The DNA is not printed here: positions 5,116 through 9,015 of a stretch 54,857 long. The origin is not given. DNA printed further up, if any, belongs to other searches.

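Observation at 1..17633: Run of exceptionally large ORFs (>=966, 1582, 752, 2095 aa) with no recognisable enzymatic motifs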

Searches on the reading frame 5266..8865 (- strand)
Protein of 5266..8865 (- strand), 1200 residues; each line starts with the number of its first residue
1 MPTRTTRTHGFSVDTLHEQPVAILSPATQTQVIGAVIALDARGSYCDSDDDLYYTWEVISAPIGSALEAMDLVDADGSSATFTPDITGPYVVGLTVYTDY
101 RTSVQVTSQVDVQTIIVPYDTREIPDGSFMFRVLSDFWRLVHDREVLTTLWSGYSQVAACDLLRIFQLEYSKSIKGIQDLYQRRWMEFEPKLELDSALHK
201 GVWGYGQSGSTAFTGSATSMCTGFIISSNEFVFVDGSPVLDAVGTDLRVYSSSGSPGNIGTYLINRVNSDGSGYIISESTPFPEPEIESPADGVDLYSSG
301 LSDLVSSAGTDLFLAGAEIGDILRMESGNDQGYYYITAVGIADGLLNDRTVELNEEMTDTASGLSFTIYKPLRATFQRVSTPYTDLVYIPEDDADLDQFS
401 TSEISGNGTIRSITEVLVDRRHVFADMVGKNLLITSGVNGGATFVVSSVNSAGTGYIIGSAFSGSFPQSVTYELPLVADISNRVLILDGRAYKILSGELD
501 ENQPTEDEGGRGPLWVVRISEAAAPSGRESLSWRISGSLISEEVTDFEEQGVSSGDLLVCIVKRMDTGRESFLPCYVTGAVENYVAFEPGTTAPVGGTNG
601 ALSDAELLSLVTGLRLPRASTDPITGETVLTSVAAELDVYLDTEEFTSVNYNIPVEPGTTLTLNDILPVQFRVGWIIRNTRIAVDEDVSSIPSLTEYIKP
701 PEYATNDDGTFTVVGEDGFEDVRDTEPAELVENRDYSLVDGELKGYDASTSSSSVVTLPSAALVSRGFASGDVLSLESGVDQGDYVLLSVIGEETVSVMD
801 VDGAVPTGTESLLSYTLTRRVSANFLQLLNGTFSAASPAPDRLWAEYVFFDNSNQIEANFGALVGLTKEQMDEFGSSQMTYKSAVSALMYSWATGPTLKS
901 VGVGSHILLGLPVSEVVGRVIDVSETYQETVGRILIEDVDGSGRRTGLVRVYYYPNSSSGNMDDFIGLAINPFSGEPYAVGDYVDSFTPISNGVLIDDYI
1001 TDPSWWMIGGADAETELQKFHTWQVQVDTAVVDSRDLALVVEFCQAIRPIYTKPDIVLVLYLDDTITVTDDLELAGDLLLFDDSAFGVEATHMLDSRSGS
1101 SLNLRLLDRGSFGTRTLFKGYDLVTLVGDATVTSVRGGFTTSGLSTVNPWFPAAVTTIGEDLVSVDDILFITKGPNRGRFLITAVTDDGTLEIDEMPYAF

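Call 77: predict_structure(alignment_id=A8)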
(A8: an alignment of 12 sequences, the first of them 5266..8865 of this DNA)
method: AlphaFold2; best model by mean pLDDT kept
length: 1200 residues; sequences in the alignment: 12
mean_pLDDT: 61.7   pTM: 0.33
mean pLDDT of the five models: 61.7, 59.3, 56.5, 55.6, 54.9
residues with pLDDT >= 90: 15; 70-90: 507; 50-70: 286; < 50: 392
segments of 3 or more residues with pLDDT < 50: 1-15, 114-218, 280-282, 343-346, 378-381, 507-509, 590-607, 609-619, 628-669, 679-701, 715-720, 727-740, 822-856, 1016-1019, 1062-1123, 1142-1161, 1173-1175, 1197-1200
pLDDT, mean of each block of 10 residues (from residue 1): 29 54 79 70 82 88 80 76 80 88 87 51 33 44 43 45 40 35 32 30 24 39 76 75 67 63 77 72 60 78 80 81 81 82 58 80 81 60 72 60 73 85 70 85 84 81 84 71 78 82 59 78 67 72 70 61 53 64 72 31 45 43 49 38 38 36 41 55 41 33 63 50 50 35 81 79 69 83 77 78 70 82 45 35 45 50 65 63 68 66 80 79 76 79 62 74 77 75 80 75 57 49 74 72 73 70 38 26 28 29 28 33 51 60 42 39 62 57 73 60
secondary structure, 60 per line:
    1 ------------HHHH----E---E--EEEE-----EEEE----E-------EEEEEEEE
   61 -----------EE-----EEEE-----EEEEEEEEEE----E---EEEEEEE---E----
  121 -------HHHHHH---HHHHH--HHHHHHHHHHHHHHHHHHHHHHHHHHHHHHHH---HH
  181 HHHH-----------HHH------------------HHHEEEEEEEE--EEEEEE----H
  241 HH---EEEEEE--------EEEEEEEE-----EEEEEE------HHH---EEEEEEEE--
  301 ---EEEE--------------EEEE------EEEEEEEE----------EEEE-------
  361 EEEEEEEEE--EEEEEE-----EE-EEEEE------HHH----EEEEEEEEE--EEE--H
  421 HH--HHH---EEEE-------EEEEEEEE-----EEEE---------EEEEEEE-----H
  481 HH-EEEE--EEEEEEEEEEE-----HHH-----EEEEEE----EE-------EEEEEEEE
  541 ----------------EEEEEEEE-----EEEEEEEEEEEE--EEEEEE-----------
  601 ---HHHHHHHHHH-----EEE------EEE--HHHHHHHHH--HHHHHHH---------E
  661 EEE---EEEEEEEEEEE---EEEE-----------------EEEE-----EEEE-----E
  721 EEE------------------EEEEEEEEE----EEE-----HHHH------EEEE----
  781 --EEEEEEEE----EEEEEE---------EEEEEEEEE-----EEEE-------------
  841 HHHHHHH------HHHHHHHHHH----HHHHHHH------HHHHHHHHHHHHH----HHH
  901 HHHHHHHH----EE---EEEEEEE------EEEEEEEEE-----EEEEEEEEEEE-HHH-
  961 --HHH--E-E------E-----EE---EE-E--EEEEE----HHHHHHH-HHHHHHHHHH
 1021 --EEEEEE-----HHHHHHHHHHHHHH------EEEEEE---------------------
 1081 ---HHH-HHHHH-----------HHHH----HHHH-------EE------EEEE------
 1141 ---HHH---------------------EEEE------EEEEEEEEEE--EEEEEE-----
elements in order (helices of 4 or more, strands of 3 or more residues): H13-16 E28-31 E37-40 E53-60 E79-82 E88-97 E106-112 H128-133 H137-141 H144-175 H179-184 E220-227 E230-235 E246-251 E260-267 E273-278 E291-298 E304-307 E322-325 E332-339 E350-353 E361-369 E372-377 E386-390 E404-412 E415-417 E431-434 E442-449 E455-458 E468-474 E484-487 E490-500 E514-519 E533-540 E557-564 E570-581 E584-589 H604-613 E619-621 E628-630 H633-641 H644-650 E660-663 E667-677 E681-684 E702-705 E711-714 E720-723 E742-750 E755-757 H763-766 E773-776 E783-790 E795-800 E810-818 E824-827 H841-847 H854-863 H868-874 H881-893 H898-908 E918-924 E931-939 E945-955 E994-998 H1003-1009 H1011-1020 E1023-1028 H1034-1047 E1054-1059 H1088-1092 H1104-1107 H1112-1115 E1131-1134 E1168-1171 E1178-1187 E1190-1195

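Call 80: fold_search(model_id=the predicted structure, library=pdb)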
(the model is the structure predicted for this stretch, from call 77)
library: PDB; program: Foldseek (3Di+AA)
matches with E <= 10: 1358; with E <= 0.001: 9
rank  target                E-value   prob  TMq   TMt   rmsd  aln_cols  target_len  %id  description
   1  2yhg                  8.3e-05  1.00  0.07  0.21   3.3       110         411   18  Ab initio phasing of a nucleoside hydrolase-related hypothetical protein from Saccharophagus degradans that is associate (released 2011-08-03)
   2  6ihb_R                1.5e-04  1.00  0.07  0.81   2.7       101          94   24  Adeno-Associated Virus 2 in complex with AAVR (released 2019-03-20)
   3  7wqp_R                2.1e-04  1.00  0.07  0.83   2.2        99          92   24  Adeno-associated virus serotype PHP.eB in complex with AAVR (released 2022-06-15)
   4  6jcq_R                2.6e-04  1.00  0.07  0.78   2.9        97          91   24  AAV1 in complex with AAVR (released 2019-10-23)
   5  8k35_A                3.2e-04  0.12  0.05  0.07  36.7       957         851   10  Structure of the bacteriophage lambda tail tip complex (released 2023-11-15)
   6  6nz0_Z                5.7e-04  1.00  0.07  0.70   3.7       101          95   23  Cryo-EM structure of AAV-2 in complex with AAVR PKD domains 1 and 2 (released 2019-06-12)
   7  7wjx_R                6.7e-04  1.00  0.07  0.81   2.4       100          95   23  Adeno-associated virus serotype 9 in complex with AAVR (released 2022-06-15)
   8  4jgu_A                7.8e-04  1.00  0.07  0.73   5.3       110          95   14  Crystal structure of Clostridium histolyticum ColH collagenase polycystic kidney-disease-like domain 2b at 1.4 Angstro (released 2014-03-05)
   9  4tn9_A                8.6e-04  1.00  0.06  0.74   4.0       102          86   20  Crystal structure of Clostridium histolyticum ColG collagenase polycystic kidney disease-like domain at 1.4 Angstrom r (released 2015-03-11)
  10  4aqo                  2.2e-03  1.00  0.06  0.75   3.5        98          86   20  CRYSTAL STRUCTURE OF THE CALCIUM BOUND PKD-like DOMAIN OF COLLAGENASE G FROM CLOSTRIDIUM HISTOLYTICUM AT 0.99 ANGSTROM R (released 2013-06-05)
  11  9avk                  2.2e-03  1.00  0.06  0.57   5.2       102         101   18  Structure of long Rib domain from Limosilactobacillus reuteri (released 2024-05-08)
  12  4r5o_A                2.3e-03  0.51  0.07  0.18  28.5       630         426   10  Crystal structure of a Quinonprotein alcohol dehydrogenase-like protein (BT1487) from Bacteroides thetaiotaomicron VPI (released 2014-09-10)
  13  4jrw_A                2.6e-03  1.00  0.06  0.67   4.3       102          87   20  Crystal structure of Clostridium histolyticum colg collagenase PKD domain 2 at 1.6 Angstrom resolution (released 2014-05-21)
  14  4ogz_A                3.0e-03  1.00  0.06  0.16   3.3        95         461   12  Crystal structure of a putative alpha-galactosidase/melibiase (BF4189) from Bacteroides fragilis NCTC 9343 at 2.00 A r (released 2014-02-05)
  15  4r5o_B                3.0e-03  0.44  0.06  0.17  29.1       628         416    9  Crystal structure of a Quinonprotein alcohol dehydrogenase-like protein (BT1487) from Bacteroides thetaiotaomicron VPI (released 2014-09-10)
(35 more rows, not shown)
